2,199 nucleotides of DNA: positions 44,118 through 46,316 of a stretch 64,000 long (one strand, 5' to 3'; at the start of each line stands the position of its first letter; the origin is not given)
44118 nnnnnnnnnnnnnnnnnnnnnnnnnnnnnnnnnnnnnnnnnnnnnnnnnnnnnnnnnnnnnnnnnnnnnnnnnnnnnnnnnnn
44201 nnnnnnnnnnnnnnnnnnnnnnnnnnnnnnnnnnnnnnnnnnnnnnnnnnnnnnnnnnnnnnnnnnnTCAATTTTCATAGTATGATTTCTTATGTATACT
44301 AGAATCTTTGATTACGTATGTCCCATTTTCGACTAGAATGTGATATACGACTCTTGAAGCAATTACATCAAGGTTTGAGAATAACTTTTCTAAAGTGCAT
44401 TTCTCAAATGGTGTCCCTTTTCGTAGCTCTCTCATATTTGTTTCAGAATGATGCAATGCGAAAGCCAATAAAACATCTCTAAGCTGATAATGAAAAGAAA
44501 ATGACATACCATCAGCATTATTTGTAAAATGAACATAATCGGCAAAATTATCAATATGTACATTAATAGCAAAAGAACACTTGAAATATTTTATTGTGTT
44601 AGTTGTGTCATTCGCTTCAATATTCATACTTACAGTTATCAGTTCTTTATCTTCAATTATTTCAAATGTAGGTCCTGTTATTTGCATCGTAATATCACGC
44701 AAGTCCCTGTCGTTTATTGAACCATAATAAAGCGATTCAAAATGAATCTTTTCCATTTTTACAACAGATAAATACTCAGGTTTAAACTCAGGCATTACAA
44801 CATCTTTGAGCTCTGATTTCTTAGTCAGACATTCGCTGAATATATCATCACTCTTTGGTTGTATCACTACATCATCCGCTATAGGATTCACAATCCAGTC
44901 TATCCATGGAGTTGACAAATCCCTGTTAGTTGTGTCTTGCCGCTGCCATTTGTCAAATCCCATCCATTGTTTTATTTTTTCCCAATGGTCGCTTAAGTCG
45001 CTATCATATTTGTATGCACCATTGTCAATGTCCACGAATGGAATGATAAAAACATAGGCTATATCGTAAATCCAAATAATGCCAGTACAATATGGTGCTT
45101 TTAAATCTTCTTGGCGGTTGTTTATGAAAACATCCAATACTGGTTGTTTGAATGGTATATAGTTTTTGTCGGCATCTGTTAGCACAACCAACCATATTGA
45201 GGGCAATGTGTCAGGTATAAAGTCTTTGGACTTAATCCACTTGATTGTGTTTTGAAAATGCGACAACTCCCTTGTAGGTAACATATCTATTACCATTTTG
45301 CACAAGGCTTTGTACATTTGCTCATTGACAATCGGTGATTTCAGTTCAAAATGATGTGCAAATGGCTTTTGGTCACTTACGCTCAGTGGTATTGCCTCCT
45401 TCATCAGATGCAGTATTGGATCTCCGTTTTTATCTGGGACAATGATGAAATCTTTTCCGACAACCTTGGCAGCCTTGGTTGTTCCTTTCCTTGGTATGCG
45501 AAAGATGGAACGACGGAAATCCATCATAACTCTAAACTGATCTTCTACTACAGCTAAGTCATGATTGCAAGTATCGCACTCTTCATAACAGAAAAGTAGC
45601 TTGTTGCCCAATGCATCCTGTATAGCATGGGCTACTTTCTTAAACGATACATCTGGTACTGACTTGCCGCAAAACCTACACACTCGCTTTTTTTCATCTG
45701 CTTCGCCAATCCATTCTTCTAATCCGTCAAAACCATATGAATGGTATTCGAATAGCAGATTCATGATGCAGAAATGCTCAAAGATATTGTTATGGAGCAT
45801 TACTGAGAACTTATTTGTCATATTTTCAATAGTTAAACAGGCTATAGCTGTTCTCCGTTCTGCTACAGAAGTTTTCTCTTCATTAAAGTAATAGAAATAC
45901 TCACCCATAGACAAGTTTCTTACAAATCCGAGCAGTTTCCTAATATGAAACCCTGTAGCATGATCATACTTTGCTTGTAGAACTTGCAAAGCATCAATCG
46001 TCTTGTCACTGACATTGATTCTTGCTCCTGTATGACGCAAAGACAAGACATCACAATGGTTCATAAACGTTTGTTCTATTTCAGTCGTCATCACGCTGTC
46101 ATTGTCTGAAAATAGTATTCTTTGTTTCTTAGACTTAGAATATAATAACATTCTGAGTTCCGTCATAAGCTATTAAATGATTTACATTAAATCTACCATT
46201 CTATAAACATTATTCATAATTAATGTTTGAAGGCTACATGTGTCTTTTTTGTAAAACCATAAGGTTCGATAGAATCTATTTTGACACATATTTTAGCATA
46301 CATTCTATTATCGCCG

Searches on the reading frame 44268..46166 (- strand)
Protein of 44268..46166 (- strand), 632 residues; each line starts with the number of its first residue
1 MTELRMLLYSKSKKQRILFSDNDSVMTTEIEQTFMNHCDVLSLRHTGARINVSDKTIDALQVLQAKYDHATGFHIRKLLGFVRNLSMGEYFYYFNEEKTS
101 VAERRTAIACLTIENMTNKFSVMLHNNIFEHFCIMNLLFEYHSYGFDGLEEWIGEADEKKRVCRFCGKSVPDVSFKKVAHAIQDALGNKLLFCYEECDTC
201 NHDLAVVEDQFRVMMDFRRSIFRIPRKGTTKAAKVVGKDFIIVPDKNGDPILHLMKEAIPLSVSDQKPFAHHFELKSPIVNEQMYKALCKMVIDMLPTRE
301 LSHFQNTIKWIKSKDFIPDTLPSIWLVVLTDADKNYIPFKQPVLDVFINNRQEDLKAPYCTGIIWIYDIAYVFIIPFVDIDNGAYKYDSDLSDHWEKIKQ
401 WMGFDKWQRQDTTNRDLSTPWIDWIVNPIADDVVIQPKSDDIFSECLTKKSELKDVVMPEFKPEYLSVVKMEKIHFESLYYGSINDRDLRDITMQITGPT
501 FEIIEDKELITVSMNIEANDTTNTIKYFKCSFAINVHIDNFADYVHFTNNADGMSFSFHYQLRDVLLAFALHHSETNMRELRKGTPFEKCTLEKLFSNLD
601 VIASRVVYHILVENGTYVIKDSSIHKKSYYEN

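Call 3: search_protein_families(library=pfam, proteins=[window:44268-46166:-], max_evalue=0.1)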
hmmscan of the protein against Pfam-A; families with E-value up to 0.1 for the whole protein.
window:44268-46166:- (632 aa): 2 families
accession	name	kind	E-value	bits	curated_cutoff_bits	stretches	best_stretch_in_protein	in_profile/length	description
PF14279.12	HNH_5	-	2.7e-06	27.6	27.5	1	163-206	1-46/56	HNH endonuclease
PF24461.1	DUF7576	-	0.0078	16.5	27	1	156-199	13-56/60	Family of unknown function (DUF7576)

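Call 4: search_protein_families(library=padloc, proteins=[window:44268-46166:-], max_evalue=0.1)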
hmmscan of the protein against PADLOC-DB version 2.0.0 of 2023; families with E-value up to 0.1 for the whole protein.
window:44268-46166:- (632 aa): 0 families

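Call 5: search_protein_families(library=ncbifam, proteins=[window:44268-46166:-], max_evalue=0.1)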
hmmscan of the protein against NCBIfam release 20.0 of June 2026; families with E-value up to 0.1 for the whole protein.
window:44268-46166:- (632 aa): 0 families

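Call 6: search_protein_families(library=phrogs, proteins=[window:44268-46166:-], max_evalue=0.1)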
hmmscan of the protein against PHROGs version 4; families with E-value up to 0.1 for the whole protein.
window:44268-46166:- (632 aa): 1 family
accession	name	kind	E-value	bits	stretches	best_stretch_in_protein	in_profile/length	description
phrog_26663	-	unknown function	3.8e-20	73.3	1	147-324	24-199/324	-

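Call 9: find_homologous_proteins(query=window:44268-46166:-)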
Query window:44268-46166:- (632 aa): 186 proteins with E <= 0.001 among 4473 candidates; the best 120 are listed.
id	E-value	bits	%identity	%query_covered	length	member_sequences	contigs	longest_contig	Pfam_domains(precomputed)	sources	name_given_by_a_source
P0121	0.0e+0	1467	100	100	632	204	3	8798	PF14279.13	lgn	-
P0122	0.0e+0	1448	99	100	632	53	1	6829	PF14279.13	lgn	-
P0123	0.0e+0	1346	92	100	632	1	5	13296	-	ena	-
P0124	0.0e+0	1249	85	99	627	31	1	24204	PF14279.13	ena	-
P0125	0.0e+0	1240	84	100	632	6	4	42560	PF14279.13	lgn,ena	-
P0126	0.0e+0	1184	81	100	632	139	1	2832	PF14279.13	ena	-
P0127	0.0e+0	1155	80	100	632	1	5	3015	-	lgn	-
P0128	0.0e+0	1093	73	100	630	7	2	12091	PF14279.13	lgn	-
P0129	6.4e-296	1001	85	79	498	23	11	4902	PF14279.13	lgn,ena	-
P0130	7.5e-265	898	62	100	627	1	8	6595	PF14279.13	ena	-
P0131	9.7e-264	895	62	100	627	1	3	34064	PF14279.13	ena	-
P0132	2.2e-263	893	61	100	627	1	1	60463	PF14279.13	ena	-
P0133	1.4e-261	887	61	100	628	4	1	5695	PF14279.13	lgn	-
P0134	9.8e-257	871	61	100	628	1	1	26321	PF14279.13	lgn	-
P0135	9.1e-256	868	61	99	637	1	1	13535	PF14279.13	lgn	-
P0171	1.1e-198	680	50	100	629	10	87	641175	-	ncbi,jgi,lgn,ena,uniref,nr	ncbi:hypothetical protein HPS57_01595 [Prevotella sp. PINT]|jgi:hypothetical protein|uniref:hypothet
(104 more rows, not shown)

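Call 11: find_encoding_contigs(protein=P0171, flank=8000, max_places=5)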
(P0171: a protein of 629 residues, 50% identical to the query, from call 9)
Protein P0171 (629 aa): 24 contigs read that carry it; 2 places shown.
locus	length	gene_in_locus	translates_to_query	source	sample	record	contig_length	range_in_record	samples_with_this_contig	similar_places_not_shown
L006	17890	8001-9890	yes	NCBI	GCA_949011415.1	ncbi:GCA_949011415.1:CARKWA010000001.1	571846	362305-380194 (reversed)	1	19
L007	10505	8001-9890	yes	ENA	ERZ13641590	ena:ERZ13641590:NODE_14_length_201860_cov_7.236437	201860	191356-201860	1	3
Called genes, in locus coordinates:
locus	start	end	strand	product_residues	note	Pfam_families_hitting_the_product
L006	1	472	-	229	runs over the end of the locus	PF07081:DUF1349, PF17851:GH43_C2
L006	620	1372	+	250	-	PF00196:GerE, PF13384:HTH_23 (weak)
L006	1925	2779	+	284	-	PF03629:SASA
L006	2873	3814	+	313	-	PF01522:Polysacc_deac_1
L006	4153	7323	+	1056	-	PF02837:Glyco_hydro_2_N, PF00703:Glyco_hydro_2, PF02836:Glyco_hydro_2_C, PF16353:LacZ_4, PF02929:Bgal_small_N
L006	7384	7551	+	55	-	-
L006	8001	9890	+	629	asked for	-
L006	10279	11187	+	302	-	PF13384:HTH_23 (faint), PF13936:HTH_38, PF13565:HTH_32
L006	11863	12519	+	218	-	-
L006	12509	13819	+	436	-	-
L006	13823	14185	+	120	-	-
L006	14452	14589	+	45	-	-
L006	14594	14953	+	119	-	-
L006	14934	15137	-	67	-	-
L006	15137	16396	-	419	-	PF12704:MacB_PCD, PF02687:FtsX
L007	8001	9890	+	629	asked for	-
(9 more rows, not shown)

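Call 23: find_related_loci(query=A2, collection=metagenome_contigs, flank=10000)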
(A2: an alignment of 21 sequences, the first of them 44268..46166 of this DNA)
Query A2 (632 aa) in metagenome_contigs; peptide patterns used: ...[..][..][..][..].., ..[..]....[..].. (x = any residue, [..] = any of these).
600 stretches matched a pattern (row limit reached: there are more); 50 encode a relative of the query (tblastn E <= 1e-3); 49 distinct loci.
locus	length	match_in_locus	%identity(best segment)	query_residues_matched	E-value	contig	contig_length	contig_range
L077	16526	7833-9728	100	1-632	0e+0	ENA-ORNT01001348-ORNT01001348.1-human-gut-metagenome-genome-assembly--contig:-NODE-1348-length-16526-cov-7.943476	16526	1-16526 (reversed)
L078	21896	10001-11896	97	1-632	0e+0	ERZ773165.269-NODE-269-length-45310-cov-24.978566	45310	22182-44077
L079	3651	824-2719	93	1-632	0e+0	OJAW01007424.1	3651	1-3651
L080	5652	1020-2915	93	1-632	0e+0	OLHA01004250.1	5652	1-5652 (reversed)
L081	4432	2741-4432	94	1-564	0e+0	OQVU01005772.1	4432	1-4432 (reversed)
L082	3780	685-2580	80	1-632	0e+0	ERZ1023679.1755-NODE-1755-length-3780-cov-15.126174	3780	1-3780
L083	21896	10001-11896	80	1-632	0e+0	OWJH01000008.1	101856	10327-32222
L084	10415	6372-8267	80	1-632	0e+0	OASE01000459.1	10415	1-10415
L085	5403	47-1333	98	204-632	0e+0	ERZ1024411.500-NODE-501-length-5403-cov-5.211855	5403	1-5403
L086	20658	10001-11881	60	1-629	0e+0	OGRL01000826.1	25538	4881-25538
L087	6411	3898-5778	60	1-629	0e+0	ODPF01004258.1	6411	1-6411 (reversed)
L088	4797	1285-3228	58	1-629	0e+0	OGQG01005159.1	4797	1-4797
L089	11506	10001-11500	62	1-503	0e+0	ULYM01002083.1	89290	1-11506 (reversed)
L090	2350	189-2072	51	1-631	0e+0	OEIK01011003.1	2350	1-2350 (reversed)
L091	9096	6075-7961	51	1-629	0e+0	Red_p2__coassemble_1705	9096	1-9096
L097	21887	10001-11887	50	1-631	0e+0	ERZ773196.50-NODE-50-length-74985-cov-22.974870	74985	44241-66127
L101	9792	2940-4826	37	1-629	5e-127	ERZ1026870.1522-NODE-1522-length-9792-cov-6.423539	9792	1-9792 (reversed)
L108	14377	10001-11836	34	1-607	4e-111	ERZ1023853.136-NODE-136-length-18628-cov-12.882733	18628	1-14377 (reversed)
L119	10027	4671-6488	32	1-602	1e-104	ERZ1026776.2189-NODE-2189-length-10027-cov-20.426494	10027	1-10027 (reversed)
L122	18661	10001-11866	36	1-632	5e-129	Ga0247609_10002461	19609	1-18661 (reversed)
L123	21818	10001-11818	32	1-602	1e-104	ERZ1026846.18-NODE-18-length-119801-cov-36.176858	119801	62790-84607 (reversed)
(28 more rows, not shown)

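Call 27: search_solved_structures(query=A2, max_evalue=1, show_alignments=2)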
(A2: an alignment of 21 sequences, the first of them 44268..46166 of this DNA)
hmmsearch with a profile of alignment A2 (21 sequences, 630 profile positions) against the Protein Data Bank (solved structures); distinct sequences matched with E-value up to 1: 1.
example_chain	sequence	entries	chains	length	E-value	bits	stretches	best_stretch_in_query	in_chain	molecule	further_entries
3jbn_A5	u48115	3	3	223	0.71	11.4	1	52-150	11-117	60S ribosomal protein uL30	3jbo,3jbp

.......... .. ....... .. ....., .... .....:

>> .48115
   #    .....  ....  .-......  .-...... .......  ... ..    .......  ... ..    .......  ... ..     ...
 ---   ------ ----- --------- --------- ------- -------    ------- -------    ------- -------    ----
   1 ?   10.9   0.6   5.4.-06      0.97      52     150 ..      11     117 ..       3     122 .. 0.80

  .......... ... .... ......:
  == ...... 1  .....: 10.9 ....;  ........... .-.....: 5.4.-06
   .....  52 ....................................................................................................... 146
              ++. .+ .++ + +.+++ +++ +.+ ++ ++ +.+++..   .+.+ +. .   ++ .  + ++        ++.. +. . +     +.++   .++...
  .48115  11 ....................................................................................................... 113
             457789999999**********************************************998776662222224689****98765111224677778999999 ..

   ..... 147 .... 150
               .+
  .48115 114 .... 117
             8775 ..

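Call 43: search_protein_families(library=pfam, proteins=[L123:8023-9966:+, L108:7055-8860:+, L122:11966-13462:+, L119:766-1479:+, L097:11909-13735:+], max_evalue=0.01)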
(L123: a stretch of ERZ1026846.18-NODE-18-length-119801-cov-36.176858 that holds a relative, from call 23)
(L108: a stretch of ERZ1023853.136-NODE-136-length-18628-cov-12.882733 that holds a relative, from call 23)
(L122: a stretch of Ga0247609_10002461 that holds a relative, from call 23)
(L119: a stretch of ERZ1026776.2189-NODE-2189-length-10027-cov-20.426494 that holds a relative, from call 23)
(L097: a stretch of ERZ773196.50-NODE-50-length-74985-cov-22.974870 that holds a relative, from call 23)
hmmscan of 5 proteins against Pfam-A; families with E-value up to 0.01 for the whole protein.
L123:8023-9966:+ (647 aa): 2 families
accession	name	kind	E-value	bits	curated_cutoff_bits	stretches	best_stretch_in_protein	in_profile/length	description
PF07693.20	KAP_NTPase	-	1.7e-10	41.1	20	2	127-265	149-285/293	KAP family P-loop domain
PF01637.24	ATPase_2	-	7.2e-06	26.4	33.2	1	12-172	11-157/225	ATPase domain predominantly from Archaea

L108:7055-8860:+ (601 aa): 0 families

L122:11966-13462:+ (498 aa): 4 families
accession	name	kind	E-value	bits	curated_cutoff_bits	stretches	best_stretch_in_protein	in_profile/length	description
PF13749.12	HATPase_c_4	-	3.5e-19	69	26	1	300-381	1-85/89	Putative ATP-dependent DNA helicase recG C-terminal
PF04326.19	SLFN_AlbA_2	-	2.9e-17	63.7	25.3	1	11-127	1-117/118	Schlafen, AlbA_2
PF13412.12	HTH_24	-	1.6e-06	28.1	21.9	1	439-478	2-41/48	Winged helix-turn-helix DNA-binding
PF13404.12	HTH_AsnC-type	-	0.00046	20.4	27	1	444-479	7-42/42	AsnC-type helix-turn-helix domain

L119:766-1479:+ (237 aa): 0 families

L097:11909-13735:+ (608 aa): 1 family
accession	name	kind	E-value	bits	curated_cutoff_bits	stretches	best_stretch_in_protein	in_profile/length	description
PF07693.20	KAP_NTPase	-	7.5e-13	48.8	20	1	7-203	4-237/293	KAP family P-loop domain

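Call 44: predict_structure(alignment_id=A2)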
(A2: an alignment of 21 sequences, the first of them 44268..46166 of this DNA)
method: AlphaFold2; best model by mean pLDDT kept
length: 632 residues; sequences in the alignment: 21
mean_pLDDT: 76.6   pTM: 0.71
mean pLDDT of the five models: 76.6, 73.8, 73.8, 73.8, 71.3
residues with pLDDT >= 90: 191; 70-90: 261; 50-70: 110; < 50: 70
segments of 3 or more residues with pLDDT < 50: 328-376, 378-389, 450-452, 629-632
pLDDT, mean of each block of 10 residues (from residue 1): 91 91 92 93 85 96 94 92 90 92 86 69 84 71 70 88 92 84 59 88 78 70 61 85 88 90 81 75 76 76 77 74 53 40 36 29 34 43 42 62 58 58 76 92 79 64 93 92 67 80 92 90 81 95 84 79 92 92 88 76 86 82 64 29
secondary structure, 60 per line:
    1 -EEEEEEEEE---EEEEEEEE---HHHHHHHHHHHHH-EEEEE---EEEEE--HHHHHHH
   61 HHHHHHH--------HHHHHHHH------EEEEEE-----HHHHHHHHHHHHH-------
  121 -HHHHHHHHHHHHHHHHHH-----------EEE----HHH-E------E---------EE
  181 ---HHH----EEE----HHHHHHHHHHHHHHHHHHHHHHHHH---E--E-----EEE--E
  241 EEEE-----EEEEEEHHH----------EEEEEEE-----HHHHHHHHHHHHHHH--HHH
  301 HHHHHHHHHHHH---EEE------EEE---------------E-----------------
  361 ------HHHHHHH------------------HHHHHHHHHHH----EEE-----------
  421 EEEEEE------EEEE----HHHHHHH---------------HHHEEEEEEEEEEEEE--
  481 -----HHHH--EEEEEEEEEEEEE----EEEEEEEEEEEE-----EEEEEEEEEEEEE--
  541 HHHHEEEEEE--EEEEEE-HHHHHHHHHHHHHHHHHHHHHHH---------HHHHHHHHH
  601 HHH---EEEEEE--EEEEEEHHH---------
elements in order: E2-10 E14-21 H25-37 E39-43 E47-51 H54-67 H76-83 E90-95 H101-113 H122-139 E151-153 E191-193 H198-222 E235-237 E240-244 E250-255 E269-275 H281-295 H298-312 E316-318 E325-327 H367-373 H392-402 E407-409 E421-426 E433-436 H441-447 E466-478 H486-489 E492-504 E509-520 E526-538 H541-544 E545-550 E553-558 H560-582 H592-603 E607-612 E615-620

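Call 51: find_homologous_proteins(query=L123:8023-9966:+)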
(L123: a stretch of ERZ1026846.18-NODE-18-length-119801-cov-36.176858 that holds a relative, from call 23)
Query L123:8023-9966:+ (647 aa): 569 proteins with E <= 0.001 among 8000 candidates; the best 120 are listed.
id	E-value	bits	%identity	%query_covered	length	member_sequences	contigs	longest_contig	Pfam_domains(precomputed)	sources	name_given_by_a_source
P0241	0.0e+0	1355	94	100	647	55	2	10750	PF07693.21,PF01637.25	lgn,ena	-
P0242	0.0e+0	1291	90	100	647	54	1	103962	PF07693.21,PF01637.25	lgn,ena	-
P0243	0.0e+0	1287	89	100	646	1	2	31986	PF07693.21,PF01637.25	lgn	-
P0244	0.0e+0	1285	89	100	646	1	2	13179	PF07693.21,PF01637.25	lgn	-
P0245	0.0e+0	1285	89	100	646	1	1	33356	PF07693.21,PF01637.25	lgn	-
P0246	0.0e+0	1283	89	100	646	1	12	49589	PF07693.21,PF01637.25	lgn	-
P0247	0.0e+0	1283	89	100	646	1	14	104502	PF07693.21,PF01637.25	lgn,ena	-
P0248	0.0e+0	1282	89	100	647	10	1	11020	PF07693.21,PF01637.25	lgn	-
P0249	0.0e+0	1281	89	100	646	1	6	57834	PF07693.21,PF01637.25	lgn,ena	-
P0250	0.0e+0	1281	89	100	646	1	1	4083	PF07693.21,PF01637.25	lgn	-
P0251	0.0e+0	1281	89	100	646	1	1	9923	PF07693.21,PF01637.25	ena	-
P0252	0.0e+0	1280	89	100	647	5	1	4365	PF07693.21,PF01637.25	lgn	-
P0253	0.0e+0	1280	89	100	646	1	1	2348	PF07693.21,PF01637.25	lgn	-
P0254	0.0e+0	1280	89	100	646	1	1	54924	PF07693.21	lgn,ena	-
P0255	0.0e+0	1278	89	100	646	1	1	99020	PF07693.21,PF01637.25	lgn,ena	-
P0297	5.1e-254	863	60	100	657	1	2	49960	PF07693.21,PF01637.25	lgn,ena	-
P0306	2.4e-197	676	50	99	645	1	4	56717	PF07693.21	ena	-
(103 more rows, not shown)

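Call 52: find_encoding_contigs(protein=P0247, flank=4000, max_places=4)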
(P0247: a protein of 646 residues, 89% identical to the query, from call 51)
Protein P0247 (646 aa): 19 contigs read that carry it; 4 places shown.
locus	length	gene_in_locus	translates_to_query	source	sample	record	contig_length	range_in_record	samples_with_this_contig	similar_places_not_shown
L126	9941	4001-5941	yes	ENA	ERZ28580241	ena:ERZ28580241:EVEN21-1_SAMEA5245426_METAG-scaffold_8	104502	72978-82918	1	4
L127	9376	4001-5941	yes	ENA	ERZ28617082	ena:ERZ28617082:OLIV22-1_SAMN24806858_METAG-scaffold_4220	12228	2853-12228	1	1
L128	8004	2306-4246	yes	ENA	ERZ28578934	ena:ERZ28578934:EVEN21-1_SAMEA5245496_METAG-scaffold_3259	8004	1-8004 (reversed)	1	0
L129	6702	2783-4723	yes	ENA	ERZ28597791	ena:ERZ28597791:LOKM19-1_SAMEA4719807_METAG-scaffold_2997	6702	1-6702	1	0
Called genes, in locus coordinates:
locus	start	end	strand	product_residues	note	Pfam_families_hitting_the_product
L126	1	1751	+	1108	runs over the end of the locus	PF20720:nSTAND3 (faint)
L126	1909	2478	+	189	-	PF00132:Hexapep, PF14602:Hexapep_2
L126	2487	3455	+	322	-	PF01757:Acyl_transf_3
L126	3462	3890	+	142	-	PF13175:AAA_15 (weak)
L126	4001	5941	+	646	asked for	PF01637:ATPase_2 (weak), PF07693:KAP_NTPase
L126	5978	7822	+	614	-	PF14279:HNH_5 (weak)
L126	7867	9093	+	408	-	PF20706:GT4-conflict, PF00534:Glycos_transf_1, PF13692:Glyco_trans_1_4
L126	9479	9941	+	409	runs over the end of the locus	PF13676:TIR_2 (weak)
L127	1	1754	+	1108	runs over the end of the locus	PF20720:nSTAND3 (faint)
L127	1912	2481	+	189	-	PF00132:Hexapep, PF14602:Hexapep_2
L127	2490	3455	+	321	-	PF01757:Acyl_transf_3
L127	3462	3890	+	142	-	PF13175:AAA_15 (weak)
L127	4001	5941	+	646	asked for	PF01637:ATPase_2 (weak), PF07693:KAP_NTPase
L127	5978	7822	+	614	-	PF14279:HNH_5 (weak)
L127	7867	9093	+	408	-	PF20706:GT4-conflict, PF00534:Glycos_transf_1, PF13692:Glyco_trans_1_4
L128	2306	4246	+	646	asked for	PF01637:ATPase_2 (weak), PF07693:KAP_NTPase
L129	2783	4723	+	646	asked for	PF01637:ATPase_2 (weak), PF07693:KAP_NTPase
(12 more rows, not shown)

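Call 53: find_encoding_contigs(protein=P0297, flank=4000, max_places=3)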
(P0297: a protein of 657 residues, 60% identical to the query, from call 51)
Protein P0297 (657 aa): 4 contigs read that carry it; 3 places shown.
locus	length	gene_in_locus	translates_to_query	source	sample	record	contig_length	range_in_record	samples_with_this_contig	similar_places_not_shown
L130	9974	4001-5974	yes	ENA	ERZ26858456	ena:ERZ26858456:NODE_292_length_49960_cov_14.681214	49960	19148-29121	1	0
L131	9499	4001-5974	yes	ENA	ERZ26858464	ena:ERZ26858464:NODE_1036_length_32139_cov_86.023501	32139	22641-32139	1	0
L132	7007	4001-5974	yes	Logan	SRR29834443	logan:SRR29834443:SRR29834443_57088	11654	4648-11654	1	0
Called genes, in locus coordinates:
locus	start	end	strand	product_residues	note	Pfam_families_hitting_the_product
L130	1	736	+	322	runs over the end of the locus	PF01757:Acyl_transf_3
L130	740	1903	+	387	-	PF04230:PS_pyruv_trans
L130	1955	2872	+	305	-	PF11316:Rhamno_transf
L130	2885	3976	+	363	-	PF13439:Glyco_transf_4, PF26334:Gtf3_N (weak), PF00534:Glycos_transf_1, PF13692:Glyco_trans_1_4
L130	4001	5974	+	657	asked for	PF01637:ATPase_2 (weak), PF07693:KAP_NTPase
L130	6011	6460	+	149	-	PF13439:Glyco_transf_4 (weak), PF08660:Alg14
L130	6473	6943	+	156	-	PF04101:Glyco_tran_28_C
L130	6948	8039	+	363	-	PF14907:NTP_transf_5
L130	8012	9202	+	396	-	PF01370:Epimerase, PF04321:RmlD_sub_bind, PF16363:GDP_Man_Dehyd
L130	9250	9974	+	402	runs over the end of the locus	PF01370:Epimerase, PF04321:RmlD_sub_bind, PF16363:GDP_Man_Dehyd (weak)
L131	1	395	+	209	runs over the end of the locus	PF01757:Acyl_transf_3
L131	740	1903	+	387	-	PF04230:PS_pyruv_trans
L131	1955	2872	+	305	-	PF11316:Rhamno_transf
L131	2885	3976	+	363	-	PF13439:Glyco_transf_4, PF26334:Gtf3_N (weak), PF00534:Glycos_transf_1, PF13692:Glyco_trans_1_4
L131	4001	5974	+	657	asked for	PF01637:ATPase_2 (weak), PF07693:KAP_NTPase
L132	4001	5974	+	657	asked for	PF01637:ATPase_2 (weak), PF07693:KAP_NTPase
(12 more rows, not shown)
